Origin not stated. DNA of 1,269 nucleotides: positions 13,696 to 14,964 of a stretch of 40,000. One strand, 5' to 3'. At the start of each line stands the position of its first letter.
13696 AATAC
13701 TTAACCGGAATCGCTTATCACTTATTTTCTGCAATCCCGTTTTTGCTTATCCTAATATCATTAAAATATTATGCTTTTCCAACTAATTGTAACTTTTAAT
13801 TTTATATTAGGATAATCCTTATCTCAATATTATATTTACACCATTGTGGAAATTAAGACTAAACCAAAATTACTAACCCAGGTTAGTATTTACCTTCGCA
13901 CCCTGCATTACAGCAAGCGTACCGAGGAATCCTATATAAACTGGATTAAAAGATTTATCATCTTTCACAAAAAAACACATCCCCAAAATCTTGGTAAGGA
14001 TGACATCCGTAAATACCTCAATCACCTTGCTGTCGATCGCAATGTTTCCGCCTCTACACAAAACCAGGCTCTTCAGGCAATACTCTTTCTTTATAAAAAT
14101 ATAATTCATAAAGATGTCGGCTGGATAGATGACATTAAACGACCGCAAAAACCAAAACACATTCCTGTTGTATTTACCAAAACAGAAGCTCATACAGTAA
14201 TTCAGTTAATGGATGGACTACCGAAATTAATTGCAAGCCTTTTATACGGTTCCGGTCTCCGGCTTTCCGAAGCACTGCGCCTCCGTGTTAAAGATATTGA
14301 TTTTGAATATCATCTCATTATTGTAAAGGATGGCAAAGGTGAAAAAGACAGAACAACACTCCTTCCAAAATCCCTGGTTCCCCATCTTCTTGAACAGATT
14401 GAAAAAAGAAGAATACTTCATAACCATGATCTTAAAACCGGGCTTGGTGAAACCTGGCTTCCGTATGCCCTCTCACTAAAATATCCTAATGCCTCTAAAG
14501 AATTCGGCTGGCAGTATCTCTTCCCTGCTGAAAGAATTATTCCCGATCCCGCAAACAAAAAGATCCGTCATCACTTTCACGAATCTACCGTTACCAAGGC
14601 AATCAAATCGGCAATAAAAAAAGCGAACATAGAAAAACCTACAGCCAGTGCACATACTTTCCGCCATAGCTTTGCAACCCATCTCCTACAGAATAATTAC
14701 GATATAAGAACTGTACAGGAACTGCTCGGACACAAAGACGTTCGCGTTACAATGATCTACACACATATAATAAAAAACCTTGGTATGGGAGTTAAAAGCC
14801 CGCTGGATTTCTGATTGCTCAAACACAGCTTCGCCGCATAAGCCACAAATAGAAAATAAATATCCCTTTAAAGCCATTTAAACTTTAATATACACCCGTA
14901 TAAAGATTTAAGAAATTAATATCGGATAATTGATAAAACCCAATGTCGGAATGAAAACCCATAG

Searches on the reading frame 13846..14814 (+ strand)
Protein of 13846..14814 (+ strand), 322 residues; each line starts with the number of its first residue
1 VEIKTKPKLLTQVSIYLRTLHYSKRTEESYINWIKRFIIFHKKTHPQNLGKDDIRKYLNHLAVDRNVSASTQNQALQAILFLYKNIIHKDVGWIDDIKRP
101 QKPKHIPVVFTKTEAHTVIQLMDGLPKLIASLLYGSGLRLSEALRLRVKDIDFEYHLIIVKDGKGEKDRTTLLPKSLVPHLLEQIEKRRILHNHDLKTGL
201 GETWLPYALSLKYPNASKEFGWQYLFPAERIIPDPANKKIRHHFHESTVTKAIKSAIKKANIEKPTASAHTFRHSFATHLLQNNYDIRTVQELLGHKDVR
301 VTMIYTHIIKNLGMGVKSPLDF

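Call 4: search_protein_families(library=ncbifam, proteins=[window:13846-14814:+])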
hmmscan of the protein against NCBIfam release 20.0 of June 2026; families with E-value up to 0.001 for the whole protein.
window:13846-14814:+ (322 aa): 13 families
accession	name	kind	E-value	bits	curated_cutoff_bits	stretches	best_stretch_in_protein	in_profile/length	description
TIGR02249.1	integrase_gron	subfamily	5.1e-127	423.6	265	1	9-321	1-313/315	integron integrase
NF011946.0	PRK15417.1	equivalog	3.2e-93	312.6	435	1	8-321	15-328/337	integron integrase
NF040815.2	recomb_XerA_Arch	equivalog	2.3e-50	171.6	220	2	15-189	5-176/263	site-specific tyrosine recombinase/integron integrase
TIGR02224.1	recomb_XerC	equivalog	7.5e-42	143.7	335.15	2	19-188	10-191/295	tyrosine recombinase XerC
TIGR02225.1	recomb_XerD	equivalog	3.3e-41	141.5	329.6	2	241-310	208-276/290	site-specific tyrosine recombinase XerD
NF001399.0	PRK00283.1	subfamily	6.3e-38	130.7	279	1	23-310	23-285/300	tyrosine recombinase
NF002331.0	PRK01287.1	subfamily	4.2e-31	108.2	371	2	15-171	35-209/365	site-specific tyrosine recombinase XerC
NF003462.0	PRK05084.1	equivalog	9.9e-17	60.7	267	2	252-310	287-346/360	tyrosine recombinase XerS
NF002685.0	PRK02436.1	equivalog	8.9e-09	35.5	178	1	11-195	3-180/245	site-specific tyrosine recombinase XerD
NF007370.0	PRK09870.1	subfamily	1.5e-07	31.3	221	1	255-307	127-178/200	tyrosine-type DNA invertase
NF041502.1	integrase_1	equivalog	5.8e-06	25.3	350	1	238-311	284-363/484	site-specific integrase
NF007371.0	PRK09871.1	subfamily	1.6e-05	24.5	222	0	252-307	119-173/198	tyrosine-type DNA invertase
NF040693.1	recomb_GmtY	equivalog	4.5e-05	22.9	340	0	126-152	220-246/441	gamma-mobile-trio recombinase GmtY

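Call 5: search_protein_families(library=pfam, proteins=[window:13846-14814:+])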
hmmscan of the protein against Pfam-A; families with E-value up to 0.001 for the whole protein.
window:13846-14814:+ (322 aa): 2 families
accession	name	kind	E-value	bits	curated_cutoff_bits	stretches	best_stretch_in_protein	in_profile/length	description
PF00589.27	Phage_integrase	-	2.4e-34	119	27.1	1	127-308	25-168/172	Phage integrase family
PF13495.12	Phage_int_SAM_4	-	2.4e-29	102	27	1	9-92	1-84/85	Phage integrase, N-terminal SAM-like domain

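Call 18: find_related_loci(query=window:13846-14814:+, collection=genome_contigs, flank=10000)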
Query window:13846-14814:+ (322 aa) in genome_contigs; peptide patterns used: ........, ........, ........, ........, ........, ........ (x = any residue, [..] = any of these).
144 stretches matched a pattern; 47 encode a relative of the query (tblastn E <= 1e-3); 47 distinct loci.
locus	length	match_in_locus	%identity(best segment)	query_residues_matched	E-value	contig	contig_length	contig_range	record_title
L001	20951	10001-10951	82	6-322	1e-177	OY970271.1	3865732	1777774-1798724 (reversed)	MAG: uncultured Ignavibacteriales bacterium isolate MFD02416.bin.c.14 genome assembly, chromosome: 1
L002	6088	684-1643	81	3-322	1e-179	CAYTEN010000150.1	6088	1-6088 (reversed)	MAG TPA_asm: uncultured Ignavibacterium sp. isolate SRP185410_co2_309 genome assembly, contig: NODE_18358_length_6088_co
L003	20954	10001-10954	80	6-322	1e-173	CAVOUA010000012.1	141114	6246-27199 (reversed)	MAG: uncultured Ignavibacteriaceae bacterium isolate MFD09964.bin.4.319 genome assembly, contig: contig_27783, whole gen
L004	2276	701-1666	81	1-322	0e+0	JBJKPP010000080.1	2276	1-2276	MAG: Ignavibacteriaceae bacterium isolate Bin_125 S1Ck127_1675469_flag_0_multi_14.0670_len_2276, whole genome shotgun se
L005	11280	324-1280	79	4-322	6e-173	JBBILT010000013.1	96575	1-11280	MAG: Ignavibacteriales bacterium isolate PLS170224_bin_215 NODE_148_length_96575_cov_2.90066, whole genome shotgun seque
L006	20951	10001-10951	79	6-322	8e-173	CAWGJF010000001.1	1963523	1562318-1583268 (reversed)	MAG: uncultured Ignavibacteriales bacterium isolate MFD05684.bin.1.68 genome assembly, contig: contig_37389, whole genom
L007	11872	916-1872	77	4-322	2e-171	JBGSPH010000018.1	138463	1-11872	MAG: Ignavibacteriaceae bacterium isolate JTS-AC3 k141_369888, whole genome shotgun sequence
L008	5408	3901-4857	77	4-322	1e-173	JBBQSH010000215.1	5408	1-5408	MAG: Ignavibacteriales bacterium isolate Co_metawrap_1736 Cmw_1736_k141_21075320_length_5408_cov_21.0000, whole genome s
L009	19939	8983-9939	77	4-322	6e-168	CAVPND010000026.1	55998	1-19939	MAG: uncultured Ignavibacteriales bacterium isolate MFD09964.bin.4.609 genome assembly, contig: contig_40284, whole geno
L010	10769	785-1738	76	6-322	2e-165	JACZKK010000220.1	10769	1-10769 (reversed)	MAG: Ignavibacteriaceae bacterium isolate MAG43 ignavibacteriales_1_contig_1509551, whole genome shotgun sequence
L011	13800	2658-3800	81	5-322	2e-137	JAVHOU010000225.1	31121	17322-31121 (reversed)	MAG: Ignavibacteriaceae bacterium isolate WB02no9_33_13 NODE_821_length_31121_cov_7.616494, whole genome shotgun sequenc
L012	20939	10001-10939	60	8-321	2e-127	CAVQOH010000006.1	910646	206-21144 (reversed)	MAG: uncultured Ignavibacteriales bacterium isolate MFD09964.bin.1.236 genome assembly, contig: contig_9358, whole genom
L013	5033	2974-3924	61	4-321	1e-127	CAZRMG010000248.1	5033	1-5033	MAG TPA_asm: uncultured Melioribacteraceae bacterium isolate SRP294416_co1_188 genome assembly, contig: NODE_40681_lengt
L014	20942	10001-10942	61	7-321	7e-125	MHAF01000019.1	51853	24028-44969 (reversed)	MAG: Ignavibacteria bacterium RBG_16_34_14 RBG_16_scaffold_1405, whole genome shotgun sequence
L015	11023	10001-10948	59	6-321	8e-124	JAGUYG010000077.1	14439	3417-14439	MAG: Ignavibacteriales bacterium isolate DeMMO6_2 c_000000110230, whole genome shotgun sequence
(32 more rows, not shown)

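Call 45: search_solved_structures(query=window:13846-14814:+, show_alignments=1)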
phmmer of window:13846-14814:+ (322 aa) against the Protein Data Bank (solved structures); distinct sequences matched with E-value up to 0.001: 15.
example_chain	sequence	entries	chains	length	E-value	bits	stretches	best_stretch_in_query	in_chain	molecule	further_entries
2a3v_A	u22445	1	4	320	4.6e-84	285.7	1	10-320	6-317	site-specific recombinase IntI4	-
5hxy_A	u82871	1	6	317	3.1e-32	115.5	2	16-186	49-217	Tyrosine recombinase XerA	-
4a8e_A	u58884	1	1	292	2.6e-31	112.5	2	10-188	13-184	PROBABLE TYROSINE RECOMBINASE XERC-LIKE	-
1a0p_A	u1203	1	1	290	4.9e-17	65.5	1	251-309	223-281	SITE-SPECIFIC RECOMBINASE XERD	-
5dcf_A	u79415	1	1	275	3.3e-15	59.5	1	251-309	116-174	Tyrosine recombinase XerD,DNA translocase FtsK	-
5jjv_A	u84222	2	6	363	4e-13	52.7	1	249-310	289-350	Tyrosine recombinase XerH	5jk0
9i5v_14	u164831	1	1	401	2.2e-11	47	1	250-308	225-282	Ribosome-associated translation inhibitor RaiA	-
5c6k_A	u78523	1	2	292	1.9e-10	43.9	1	265-309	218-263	Integrase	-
5dor_A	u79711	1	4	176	3e-10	43.2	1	264-309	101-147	Integrase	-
5vfz_A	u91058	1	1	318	1.6e-08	37.6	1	242-309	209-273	Gp33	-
1aih_A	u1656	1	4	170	2.3e-08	37.1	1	250-310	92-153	HP1 INTEGRASE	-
6en0_A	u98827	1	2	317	6.9e-06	28.9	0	265-305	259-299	Int protein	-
6emy_A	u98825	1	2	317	9.4e-06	28.5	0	265-307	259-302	Int protein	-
3nkh_A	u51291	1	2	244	1.8e-05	27.6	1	249-314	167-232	Integrase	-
6emz_A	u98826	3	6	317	1.8e-05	27.6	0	265-305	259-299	Int protein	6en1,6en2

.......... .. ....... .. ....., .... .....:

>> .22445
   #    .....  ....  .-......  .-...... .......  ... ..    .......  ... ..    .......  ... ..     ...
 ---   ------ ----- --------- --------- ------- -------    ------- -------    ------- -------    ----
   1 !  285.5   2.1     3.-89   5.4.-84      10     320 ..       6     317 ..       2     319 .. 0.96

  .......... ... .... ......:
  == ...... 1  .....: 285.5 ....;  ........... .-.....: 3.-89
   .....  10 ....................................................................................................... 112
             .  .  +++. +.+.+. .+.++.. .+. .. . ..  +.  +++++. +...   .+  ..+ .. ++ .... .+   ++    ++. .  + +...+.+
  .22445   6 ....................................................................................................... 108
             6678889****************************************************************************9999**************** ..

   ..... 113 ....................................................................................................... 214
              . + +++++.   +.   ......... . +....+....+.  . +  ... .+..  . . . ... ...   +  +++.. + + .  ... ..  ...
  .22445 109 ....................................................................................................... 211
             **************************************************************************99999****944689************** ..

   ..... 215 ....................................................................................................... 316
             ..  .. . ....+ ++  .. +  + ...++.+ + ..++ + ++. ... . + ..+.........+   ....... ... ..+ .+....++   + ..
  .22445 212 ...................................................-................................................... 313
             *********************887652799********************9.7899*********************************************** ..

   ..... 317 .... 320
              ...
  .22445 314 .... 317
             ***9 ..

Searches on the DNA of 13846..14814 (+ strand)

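Call 56: build_rna_model(alignment_id=A2, structure=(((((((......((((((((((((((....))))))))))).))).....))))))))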
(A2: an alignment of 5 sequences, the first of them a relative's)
Model R1 built from alignment A2 (5 sequences, 58 columns); structure: as given.
model positions 58; base pairs 21; branch points 0; effective number of sequences 2.58; information 0.961 bits per position. Calibrated on 0.2 Mb of random sequence (short: E-values are rough).
structure used (alignment columns):
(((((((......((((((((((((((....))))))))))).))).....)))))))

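Call 57: search_with_rna_model(model_id=R1, source=window, filters=off, max_evalue=10, show_alignments=3)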
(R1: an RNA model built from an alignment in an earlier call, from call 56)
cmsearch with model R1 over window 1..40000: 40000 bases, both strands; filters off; matches with E-value up to 10: 21.
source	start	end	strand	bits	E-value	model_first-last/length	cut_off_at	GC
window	3023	3049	-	13.7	0.46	1-58/58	no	0.3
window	15341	15380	+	13.6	0.5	1-58/58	no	0.38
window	15709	15748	+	13.6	0.5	1-58/58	no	0.38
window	16785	16824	+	13.6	0.5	1-58/58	no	0.38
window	17154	17193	+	13.6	0.5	1-58/58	no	0.38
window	17485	17524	+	13.6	0.5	1-58/58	no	0.38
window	38392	38416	+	12.3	1.1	1-58/58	no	0.12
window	38392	38416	-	11.1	2.4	1-58/58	no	0.12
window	2946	3000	-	10.7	3.2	1-58/58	no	0.25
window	16411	16451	+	10.6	3.4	1-58/58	no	0.34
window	17973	18021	+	10.6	3.6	1-58/58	no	0.27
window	8719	8763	-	10.1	4.8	1-58/58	no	0.29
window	36433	36470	-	10.1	4.9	1-58/58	no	0.16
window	3788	3819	+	9.8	5.8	1-58/58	no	0.28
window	13871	13888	-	9.6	6.4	1-58/58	no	0.39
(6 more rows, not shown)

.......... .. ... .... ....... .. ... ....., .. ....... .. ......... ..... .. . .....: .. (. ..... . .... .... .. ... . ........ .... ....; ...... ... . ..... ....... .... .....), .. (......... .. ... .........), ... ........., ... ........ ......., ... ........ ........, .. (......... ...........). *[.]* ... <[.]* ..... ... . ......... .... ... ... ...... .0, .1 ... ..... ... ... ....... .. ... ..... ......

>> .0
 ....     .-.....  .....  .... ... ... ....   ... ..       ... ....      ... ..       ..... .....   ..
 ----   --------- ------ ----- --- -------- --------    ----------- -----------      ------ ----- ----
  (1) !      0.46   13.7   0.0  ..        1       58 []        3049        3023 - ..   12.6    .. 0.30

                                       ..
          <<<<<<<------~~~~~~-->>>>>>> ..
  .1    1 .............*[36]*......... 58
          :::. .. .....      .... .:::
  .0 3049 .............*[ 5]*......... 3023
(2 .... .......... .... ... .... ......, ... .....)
